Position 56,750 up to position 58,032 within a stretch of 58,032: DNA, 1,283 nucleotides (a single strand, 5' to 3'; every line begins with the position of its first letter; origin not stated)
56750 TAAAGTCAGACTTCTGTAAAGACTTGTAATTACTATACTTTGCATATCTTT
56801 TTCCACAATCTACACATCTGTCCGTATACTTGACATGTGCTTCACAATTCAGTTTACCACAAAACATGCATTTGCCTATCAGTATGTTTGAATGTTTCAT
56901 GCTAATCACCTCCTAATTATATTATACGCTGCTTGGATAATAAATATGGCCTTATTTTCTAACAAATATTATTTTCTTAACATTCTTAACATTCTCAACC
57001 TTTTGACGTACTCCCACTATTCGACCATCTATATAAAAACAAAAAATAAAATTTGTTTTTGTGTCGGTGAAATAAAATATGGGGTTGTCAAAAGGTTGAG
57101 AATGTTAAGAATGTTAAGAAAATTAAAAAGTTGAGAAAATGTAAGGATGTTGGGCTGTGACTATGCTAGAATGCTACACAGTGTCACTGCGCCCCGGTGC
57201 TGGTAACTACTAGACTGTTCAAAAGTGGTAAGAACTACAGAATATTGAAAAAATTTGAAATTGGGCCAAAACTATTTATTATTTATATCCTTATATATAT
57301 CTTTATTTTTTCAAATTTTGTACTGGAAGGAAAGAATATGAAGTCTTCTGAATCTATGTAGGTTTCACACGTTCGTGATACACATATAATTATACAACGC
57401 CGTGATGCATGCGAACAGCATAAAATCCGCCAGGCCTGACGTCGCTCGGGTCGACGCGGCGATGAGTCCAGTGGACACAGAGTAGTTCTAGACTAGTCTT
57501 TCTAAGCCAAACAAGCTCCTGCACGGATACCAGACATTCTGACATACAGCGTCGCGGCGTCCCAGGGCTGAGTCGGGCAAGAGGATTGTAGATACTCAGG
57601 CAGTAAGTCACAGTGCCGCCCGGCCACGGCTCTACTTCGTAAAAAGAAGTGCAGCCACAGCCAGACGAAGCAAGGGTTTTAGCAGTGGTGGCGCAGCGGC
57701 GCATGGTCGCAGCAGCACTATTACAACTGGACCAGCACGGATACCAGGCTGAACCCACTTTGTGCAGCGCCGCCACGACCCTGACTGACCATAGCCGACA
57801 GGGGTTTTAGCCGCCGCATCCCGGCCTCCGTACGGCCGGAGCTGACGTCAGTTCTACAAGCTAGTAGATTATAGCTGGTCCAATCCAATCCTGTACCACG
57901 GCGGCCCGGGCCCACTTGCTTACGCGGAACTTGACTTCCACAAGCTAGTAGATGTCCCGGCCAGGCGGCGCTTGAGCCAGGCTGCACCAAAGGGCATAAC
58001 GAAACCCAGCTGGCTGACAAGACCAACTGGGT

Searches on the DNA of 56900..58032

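Call 10: search_rna_families(source=window, start=56900, end=58032, threshold=evalue, max_evalue=10)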
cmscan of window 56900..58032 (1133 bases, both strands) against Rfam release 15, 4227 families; matches with E-value up to 10: 19.
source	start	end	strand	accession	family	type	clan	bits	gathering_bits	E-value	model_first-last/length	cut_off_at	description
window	56972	57121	-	RF04174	MIR4208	Gene; miRNA;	-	44.9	140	2.3e-05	1-191/191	no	MIR4208 microRNA precursor family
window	56970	57125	+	RF04112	MIR5512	Gene; miRNA;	-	40.1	139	6.2e-06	1-132/132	no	MIR5512 microRNA precursor family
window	56970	57124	-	RF04205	MIR2606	Gene; miRNA;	-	39.3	139.7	0.00039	1-165/165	no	MIR2606 microRNA precursor family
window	56971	57123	+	RF04228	MIR6140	Gene; miRNA;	-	35.8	140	0.0001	1-165/165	no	MIR6140 microRNA precursor family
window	56977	57116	-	RF03926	MIR1435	Gene; miRNA;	-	35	94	0.0035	1-186/186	no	MIR1435 microRNA precursor family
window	56973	57119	-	RF04127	MIR8007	Gene; miRNA;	-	31.9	195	0.00069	1-226/226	no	MIR8007 microRNA precursor family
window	56973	57121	+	RF04207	MIR5048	Gene; miRNA;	-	31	160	5.4e-05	1-356/356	no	MIR5048 microRNA precursor family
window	56966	57128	+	RF04170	MIR7723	Gene; miRNA;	-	30.8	200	0.00059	1-235/235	no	MIR7723 microRNA precursor family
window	56978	57116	-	RF04223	MIR2619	Gene; miRNA;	-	30.2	113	7.3e-05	1-202/202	no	MIR2619 microRNA precursor family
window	56971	57123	-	RF04170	MIR7723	Gene; miRNA;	-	28.8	200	0.0019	20-216/235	no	MIR7723 microRNA precursor family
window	56975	57118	-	RF00648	MIR396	Gene; miRNA;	-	28.6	80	0.0019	1-118/118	no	MIR396 microRNA precursor family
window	56979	57115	-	RF04184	BTnc060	Gene; sRNA;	-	22.2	228.9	0.71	1-128/213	no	Bacteroides sRNA BTnc060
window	57619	57665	-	RF03764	mir-647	Gene; miRNA;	-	17.7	93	6.9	1-86/86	no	mir-647 microRNA precursor family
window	57002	57091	+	RF04172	MIR8675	Gene; miRNA;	-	17.2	90.8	5.1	1-95/95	no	MIR8675 microRNA precursor family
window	57906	57959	-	RF02806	PyrR208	Gene; snRNA; snoRNA; HACA-box;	-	17.1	64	1.4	1-60/60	no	Pyrobaculum sRNA 208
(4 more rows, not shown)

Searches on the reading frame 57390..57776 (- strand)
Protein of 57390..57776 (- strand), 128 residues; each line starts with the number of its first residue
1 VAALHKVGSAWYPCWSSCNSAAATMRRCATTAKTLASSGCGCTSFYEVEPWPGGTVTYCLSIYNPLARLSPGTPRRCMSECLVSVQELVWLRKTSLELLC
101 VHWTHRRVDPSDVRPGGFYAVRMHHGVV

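Call 44: search_protein_families(library=pfam, proteins=[window:57390-57776:-], max_evalue=1)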
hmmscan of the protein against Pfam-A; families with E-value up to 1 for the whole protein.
window:57390-57776:- (128 aa): 0 families

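Call 45: search_protein_families(library=phrogs, proteins=[window:57390-57776:-], max_evalue=1)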
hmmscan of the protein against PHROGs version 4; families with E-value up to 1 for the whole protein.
window:57390-57776:- (128 aa): 0 families

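Call 98: find_homologous_proteins(query=window:57390-57776:-, max_evalue=0.001)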
Query window:57390-57776:- (128 aa): 13 proteins with E <= 0.001 among 18 candidates.
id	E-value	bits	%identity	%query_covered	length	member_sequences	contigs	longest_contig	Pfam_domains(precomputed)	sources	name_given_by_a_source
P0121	1.0e-68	247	92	94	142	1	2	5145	-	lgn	-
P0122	3.5e-48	181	79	85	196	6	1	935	-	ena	-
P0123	1.9e-46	175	76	85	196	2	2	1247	-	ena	-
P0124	4.6e-41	158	72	81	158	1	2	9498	-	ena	-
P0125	1.1e-35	141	77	67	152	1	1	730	-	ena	-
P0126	1.1e-26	111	83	52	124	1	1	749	-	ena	-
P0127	4.3e-26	109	83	51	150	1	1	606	-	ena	-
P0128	7.7e-24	102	83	46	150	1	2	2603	-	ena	-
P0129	3.2e-21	94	69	56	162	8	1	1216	-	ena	-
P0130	1.9e-20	91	47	95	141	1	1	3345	-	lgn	-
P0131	4.9e-16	77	74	41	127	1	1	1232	-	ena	-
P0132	3.2e-11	61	44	80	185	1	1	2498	-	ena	-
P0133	1.3e-9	56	57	56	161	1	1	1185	-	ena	-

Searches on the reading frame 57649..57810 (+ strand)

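Call 44: search_protein_families(library=pfam, proteins=[window:57649-57810:+], max_evalue=1)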
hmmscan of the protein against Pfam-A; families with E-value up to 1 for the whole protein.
window:57649-57810:+ (53 aa): 0 families

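Call 45: search_protein_families(library=phrogs, proteins=[window:57649-57810:+], max_evalue=1)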
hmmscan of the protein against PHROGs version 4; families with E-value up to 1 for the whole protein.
window:57649-57810:+ (53 aa): 1 family
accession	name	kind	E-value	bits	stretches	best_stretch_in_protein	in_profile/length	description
phrog_3447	-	unknown function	0.14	13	1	13-48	33-68/81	-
